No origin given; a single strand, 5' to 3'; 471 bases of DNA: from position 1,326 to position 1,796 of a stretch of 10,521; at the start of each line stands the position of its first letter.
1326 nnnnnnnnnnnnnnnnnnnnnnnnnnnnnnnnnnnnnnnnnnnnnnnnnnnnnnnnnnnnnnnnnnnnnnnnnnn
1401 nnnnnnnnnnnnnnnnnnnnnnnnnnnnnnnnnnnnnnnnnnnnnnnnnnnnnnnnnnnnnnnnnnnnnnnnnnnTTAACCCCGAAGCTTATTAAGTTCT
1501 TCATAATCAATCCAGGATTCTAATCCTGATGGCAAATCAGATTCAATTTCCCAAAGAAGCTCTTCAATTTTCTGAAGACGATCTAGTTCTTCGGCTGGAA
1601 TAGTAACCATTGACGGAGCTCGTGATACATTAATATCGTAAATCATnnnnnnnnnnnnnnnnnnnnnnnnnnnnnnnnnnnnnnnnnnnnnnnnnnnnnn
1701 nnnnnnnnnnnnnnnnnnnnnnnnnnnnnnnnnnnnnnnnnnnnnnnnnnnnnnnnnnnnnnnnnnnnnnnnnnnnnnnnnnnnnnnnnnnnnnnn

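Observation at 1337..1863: Three overlapping small ORFs in three frames between pin and nrdC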

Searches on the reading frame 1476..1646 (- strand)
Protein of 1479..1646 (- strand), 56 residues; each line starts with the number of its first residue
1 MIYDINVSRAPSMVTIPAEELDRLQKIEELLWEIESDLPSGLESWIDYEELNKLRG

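Call 8: search_protein_families(library=phrogs, proteins=[window:1479-1646:-], max_evalue=0.01)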
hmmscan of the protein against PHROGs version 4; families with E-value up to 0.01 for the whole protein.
seq(56 aa): 5 families
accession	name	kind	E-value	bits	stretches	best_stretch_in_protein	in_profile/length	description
phrog_3402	-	moron, auxiliary metabolic gene and host takeover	2.6e-40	136.8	1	1-56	1-56/56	antitoxin from a toxin-antitoxin system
phrog_6250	-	unknown function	1.3e-27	96.1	1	12-56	9-53/54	-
phrog_11244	-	unknown function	2.6e-22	80.3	1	10-56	69-118/118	-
phrog_14445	-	unknown function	1.4e-08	35.5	1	22-53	15-46/53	-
phrog_6234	-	moron, auxiliary metabolic gene and host takeover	0.00097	20.1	1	12-32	2-22/47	host RecBCD nuclease inhibitor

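Call 9: search_protein_families(library=pfam, proteins=[window:1479-1646:-], max_evalue=1)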
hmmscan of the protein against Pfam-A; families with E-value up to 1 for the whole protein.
seq(56 aa): 2 families
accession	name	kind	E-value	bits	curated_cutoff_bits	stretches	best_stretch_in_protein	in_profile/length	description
PF25708.1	Phage_T7_Gp5_9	-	0.00056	20.2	24.5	1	13-31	4-22/46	Phage T7 gp5.9 RecBCD inhibitor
PF05916.17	Sld5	-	0.057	14.1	22.3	1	23-55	55-88/102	GINS complex protein helical bundle domain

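Call 14: find_related_loci(query=window:1479-1646:-, collection=viral_contigs, flank=1500)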
Query seq(56 aa) (56 aa) in viral_contigs; peptide patterns used: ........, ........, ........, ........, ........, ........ (x = any residue, [..] = any of these).
51 stretches matched a pattern; 23 encode a relative of the query (tblastn E <= 1e-3); 23 distinct loci.
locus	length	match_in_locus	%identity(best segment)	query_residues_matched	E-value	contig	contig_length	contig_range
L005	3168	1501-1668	95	1-56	5e-32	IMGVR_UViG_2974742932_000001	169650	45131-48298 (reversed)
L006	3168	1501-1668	95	1-56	4e-32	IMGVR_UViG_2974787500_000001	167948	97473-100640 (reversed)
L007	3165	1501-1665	95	1-55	2e-31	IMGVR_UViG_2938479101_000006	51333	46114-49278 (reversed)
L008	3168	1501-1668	93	1-56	6e-31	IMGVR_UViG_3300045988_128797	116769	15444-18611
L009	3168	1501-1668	91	1-56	2e-29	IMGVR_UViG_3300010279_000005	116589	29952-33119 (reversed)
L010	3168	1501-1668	75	1-56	9e-23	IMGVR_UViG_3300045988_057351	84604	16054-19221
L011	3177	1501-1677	68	1-56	1e-20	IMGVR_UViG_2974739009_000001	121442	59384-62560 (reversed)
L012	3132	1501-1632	82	13-56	2e-20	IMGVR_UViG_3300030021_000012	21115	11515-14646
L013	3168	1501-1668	75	1-56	9e-23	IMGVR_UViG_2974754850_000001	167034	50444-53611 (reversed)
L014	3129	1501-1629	77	14-56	1e-16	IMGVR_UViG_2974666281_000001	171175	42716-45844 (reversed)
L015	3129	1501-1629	74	14-56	4e-16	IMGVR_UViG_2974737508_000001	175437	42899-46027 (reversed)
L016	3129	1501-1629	67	14-56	1e-14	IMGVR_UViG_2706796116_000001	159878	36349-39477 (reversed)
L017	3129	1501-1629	65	14-56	9e-15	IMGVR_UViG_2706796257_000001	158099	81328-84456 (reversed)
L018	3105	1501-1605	69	14-48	3e-14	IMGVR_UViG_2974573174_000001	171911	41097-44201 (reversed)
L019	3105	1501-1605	69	14-48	4e-14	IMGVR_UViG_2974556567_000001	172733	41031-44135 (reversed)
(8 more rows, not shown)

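Call 22: search_protein_families(library=ncbifam, proteins=[window:1479-1646:-], max_evalue=1)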
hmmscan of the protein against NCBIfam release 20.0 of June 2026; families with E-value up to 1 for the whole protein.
seq(56 aa): 0 families

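Call 23: find_homologous_proteins(query=window:1479-1646:-, max_evalue=0.001)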
Query seq(56 aa) (56 aa): 25 proteins with E <= 0.001 among 26 candidates.
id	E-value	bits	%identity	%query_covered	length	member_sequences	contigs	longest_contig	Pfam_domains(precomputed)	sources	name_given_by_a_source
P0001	1.9e-26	108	95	100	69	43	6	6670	-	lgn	-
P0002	2.1e-26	107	95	100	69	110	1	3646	-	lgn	-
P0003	2.8e-26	107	93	100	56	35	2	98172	-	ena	-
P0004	3.8e-26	107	93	100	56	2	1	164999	-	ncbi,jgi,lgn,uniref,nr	ncbi:gp95 [Shigella phage pSs-1]|jgi:hypothetical protein|uniref:Gp95 n=1 Tax=Shigella phage pSs-1 T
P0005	3.9e-26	107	93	100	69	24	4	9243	-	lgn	-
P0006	6.2e-26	106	95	100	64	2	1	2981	-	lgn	-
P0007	6.2e-26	106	91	100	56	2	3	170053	-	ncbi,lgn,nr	ncbi:hypothetical protein bas45_0196 [Escherichia phage PaulHMueller]|nr:hypothetical protein bas45_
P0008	6.9e-26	106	91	100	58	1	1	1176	-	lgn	-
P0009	7.5e-26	106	93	100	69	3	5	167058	-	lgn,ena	-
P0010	2.0e-25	104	91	100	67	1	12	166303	-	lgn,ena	-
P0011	2.4e-25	104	89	100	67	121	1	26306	-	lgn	-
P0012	2.7e-25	104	93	100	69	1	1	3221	-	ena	-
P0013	3.3e-25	104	91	100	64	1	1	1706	-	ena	-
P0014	7.6e-25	102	91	100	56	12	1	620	-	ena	-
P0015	7.9e-25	102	93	100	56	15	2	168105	-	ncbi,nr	ncbi:MAG: hypothetical protein [Bacteriophage sp.]|nr:MAG: hypothetical protein [Bacteriophage sp.]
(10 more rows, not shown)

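Call 24: search_solved_structures(query=window:1479-1646:-, max_evalue=10)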
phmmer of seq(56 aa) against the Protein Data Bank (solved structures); distinct sequences matched with E-value up to 10: 2.
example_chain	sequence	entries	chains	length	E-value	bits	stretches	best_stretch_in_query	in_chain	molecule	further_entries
8q6o_M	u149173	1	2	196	0.81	13.3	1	18-52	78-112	DNA replication complex GINS protein PSF1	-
6lp3_A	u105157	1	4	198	1.3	12.6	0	8-35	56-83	Uncharacterized protein YMR124W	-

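Call 41: find_homologous_proteins(query=A2, max_evalue=0.001)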
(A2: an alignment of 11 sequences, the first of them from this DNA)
Query A2 (11 sequences) (56 aa, profile of the alignment): 78 proteins with E <= 0.001 among 2797 candidates.
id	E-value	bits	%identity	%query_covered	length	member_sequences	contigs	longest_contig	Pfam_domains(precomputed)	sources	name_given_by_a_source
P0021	1.6e-24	103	88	100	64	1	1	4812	-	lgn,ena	-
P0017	3.6e-24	102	89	100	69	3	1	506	-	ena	-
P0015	4.0e-24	102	93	100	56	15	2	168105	-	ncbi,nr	ncbi:MAG: hypothetical protein [Bacteriophage sp.]|nr:MAG: hypothetical protein [Bacteriophage sp.]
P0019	5.4e-24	101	88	100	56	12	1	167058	-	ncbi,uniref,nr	ncbi:antitoxin from a toxin-antitoxin system [Yersinia phage fPS-65]|uniref:Phage protein n=1 Tax=Ye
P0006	5.8e-24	101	95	100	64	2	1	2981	-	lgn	-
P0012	6.2e-24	101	93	100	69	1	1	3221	-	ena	-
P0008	1.5e-23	100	91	100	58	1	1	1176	-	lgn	-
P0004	1.7e-23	100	93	100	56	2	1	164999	-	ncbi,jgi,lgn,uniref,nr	ncbi:gp95 [Shigella phage pSs-1]|jgi:hypothetical protein|uniref:Gp95 n=1 Tax=Shigella phage pSs-1 T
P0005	2.0e-23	99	93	100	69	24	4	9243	-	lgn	-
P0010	2.4e-23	99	91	100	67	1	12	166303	-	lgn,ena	-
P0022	2.6e-23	99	89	98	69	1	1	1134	-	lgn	-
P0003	2.7e-23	99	93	100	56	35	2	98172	-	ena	-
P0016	2.9e-23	99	91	100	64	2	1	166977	-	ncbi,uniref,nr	ncbi:hypothetical protein HY01_0076 [Escherichia phage HY01]|uniref:Uncharacterized protein n=1 Tax=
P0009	2.9e-23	99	93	100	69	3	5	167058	-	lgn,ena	-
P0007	2.9e-23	99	91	100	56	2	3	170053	-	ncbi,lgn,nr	ncbi:hypothetical protein bas45_0196 [Escherichia phage PaulHMueller]|nr:hypothetical protein bas45_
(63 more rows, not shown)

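Call 47: predict_structure(alignment_id=A3)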
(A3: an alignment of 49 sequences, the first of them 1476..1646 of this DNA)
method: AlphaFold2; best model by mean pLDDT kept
length: 56 residues; sequences in the alignment: 49
mean_pLDDT: 78.8   pTM: 0.50
mean pLDDT of the five models: 78.8, 78.7, 69.2, 67.8, 66.1
residues with pLDDT >= 90: 16; 70-90: 28; 50-70: 6; < 50: 6
segments of 3 or more residues with pLDDT < 50: 1-4
pLDDT, mean of each block of 10 residues (from residue 1): 48 88 92 87 81 75
secondary structure, 60 per line:
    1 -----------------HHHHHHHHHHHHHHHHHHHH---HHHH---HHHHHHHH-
elements in order: H18-37 H41-44 H48-55

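Call 49: fold_search(model_id=the predicted structure, library=pdb)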
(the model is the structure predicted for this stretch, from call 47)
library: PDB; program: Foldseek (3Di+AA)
matches with E <= 10: 1; with E <= 0.001: 0
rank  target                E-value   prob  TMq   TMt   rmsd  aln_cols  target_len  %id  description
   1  3los_A                8.0e+00  0.06  0.32  0.05   6.4        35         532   17  Atomic Model of Mm-cpn in the Closed State (released 2010-03-16)

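Call 51: fold_search(model_id=the predicted structure, library=viral)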
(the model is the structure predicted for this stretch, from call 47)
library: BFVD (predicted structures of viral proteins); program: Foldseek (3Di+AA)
matches with E <= 10: 9; with E <= 0.001: 1
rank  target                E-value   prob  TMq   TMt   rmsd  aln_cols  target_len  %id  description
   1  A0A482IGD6            1.7e-04  1.00  0.61  0.33   9.1        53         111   72  (no name in the UniProt tables at hand)
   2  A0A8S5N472            5.6e+00  0.04  0.28  0.27   6.1        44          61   25  Uncharacterized protein [Podoviridae sp. ctiJY10]
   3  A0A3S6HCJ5            7.0e+00  0.10  0.49  0.37   8.1        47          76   23  (no name in the UniProt tables at hand)
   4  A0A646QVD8            8.1e+00  0.08  0.49  0.28   5.1        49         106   18  (no name in the UniProt tables at hand)
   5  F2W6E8                8.1e+00  0.07  0.44  0.31   5.8        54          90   15  Uncharacterized protein [Pseudomonas phage P3_CHA]
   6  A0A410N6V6            8.1e+00  0.06  0.37  0.27   6.7        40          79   20  Uncharacterized protein [Haloferax tailed virus 1]
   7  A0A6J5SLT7            8.1e+00  0.05  0.35  0.27   6.2        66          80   11  Uncharacterized protein [uncultured Caudovirales phage]
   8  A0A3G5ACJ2            8.1e+00  0.02  0.23  0.19  16.2        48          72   12  Uncharacterized protein [Hyperionvirus sp.]
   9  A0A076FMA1            9.4e+00  0.08  0.41  0.44   3.5        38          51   13  Uncharacterized protein [Aureococcus anophagefferens virus]

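Call 68: search_dna_similar(query=window:1479-1646:-, collection=phages, mode=protein, rows=spread, max_rows=25, max_evalue=0.001)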
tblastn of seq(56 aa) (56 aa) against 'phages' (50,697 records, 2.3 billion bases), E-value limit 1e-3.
Records with a match: 830; places in all: 833; records where one place covers at least 80% of the query: 741.
Best place of each record, by identity: >=99% 51; 95-99% 98; 90-95% 271; 80-90% 67; 60-80% 305; <60% 38.
By first word of the organism name: Escherichia 452; Klebsiella 138; Shigella 74; Enterobacteria 32; Enterobacter 27; Yersinia 25; Salmonella 25; Citrobacter 15; Serratia 8; Tequatrovirus 5; and 15 more.
By host as written in the record: Escherichia coli 200; - 82; Klebsiella pneumoniae 27; Escherichia coli O157:H7 22; Shigella sp. 20; Escherichia coli K-12 15; Yersinia pseudotuberculosis 14; Escherichia coli str. K-12 substr. MG1655 14; and 208 more.
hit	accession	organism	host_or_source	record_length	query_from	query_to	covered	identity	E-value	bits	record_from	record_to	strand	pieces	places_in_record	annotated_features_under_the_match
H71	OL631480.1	Escherichia phage ECML-123-2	Escherichia coli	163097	1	56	100%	100.0%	4e-29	112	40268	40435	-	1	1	none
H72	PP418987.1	Escherichia phage UPWr_E4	Escherichia coli 158B lux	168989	1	56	100%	100.0%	4e-29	112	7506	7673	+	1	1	hypothetical protein (x2)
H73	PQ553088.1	Escherichia phage OES_C-1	Escherichia coli str. K-12 substr. ...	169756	1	56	100%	98.2%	2e-28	110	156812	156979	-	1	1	hypothetical protein (x2)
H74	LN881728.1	Escherichia phage slur03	Escherichia coli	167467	1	56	100%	96.4%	7e-28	108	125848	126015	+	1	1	hypothetical protein ACG-C40_0081 [Enterobacteria phage ... | hypothetical protein Shfl2p083 [Shigella phage Shfl2]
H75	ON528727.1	Shigella phage ESh17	Shigella sp.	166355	1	56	100%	96.4%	1e-27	107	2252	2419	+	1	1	hypothetical protein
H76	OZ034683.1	Escherichia phage vB_Eco_CP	-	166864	1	56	100%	94.6%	2e-27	107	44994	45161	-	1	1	Hypothetical protein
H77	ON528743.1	Shigella phage ESh33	Shigella sp.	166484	1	56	100%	94.6%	4e-27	106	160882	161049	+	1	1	hypothetical protein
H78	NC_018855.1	Escherichia phage HX01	Escherichia coli DM01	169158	1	56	100%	94.6%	4e-27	106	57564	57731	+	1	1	antitoxin from a toxin-antitoxin system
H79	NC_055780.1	Escherichia phage MLF4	Escherichia coli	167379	1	56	100%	94.6%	2e-26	104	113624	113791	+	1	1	antitoxin from a toxin-antitoxin system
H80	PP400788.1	Escherichia phage FL33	Escherichia coli str. K-12 substr. ...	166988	1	56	100%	92.9%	2e-26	104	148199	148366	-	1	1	hypothetical protein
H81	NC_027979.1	Enterobacteria phage RB68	Escherichia coli B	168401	1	56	100%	92.9%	1e-25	101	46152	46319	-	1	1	antitoxin from a toxin-antitoxin system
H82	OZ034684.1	Escherichia phage vB_Eco_EH2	-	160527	1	56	100%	91.1%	1e-25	102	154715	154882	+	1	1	Hypothetical protein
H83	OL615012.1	Shigella phage vB_SboM_Phaginator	Shigella boydii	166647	1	56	100%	91.1%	5e-25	100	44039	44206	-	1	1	hypothetical protein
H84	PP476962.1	Escherichia phage EC.W5-4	Escherichia coli KBN3440 (clinical ...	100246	1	56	100%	87.5%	7e-26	102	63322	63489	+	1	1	hypothetical protein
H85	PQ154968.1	Raoultella phage vB_Rp_M21a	Raoultella planticola M21a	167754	1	56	100%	75.0%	2e-18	81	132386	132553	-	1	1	antitoxin | hypothetical protein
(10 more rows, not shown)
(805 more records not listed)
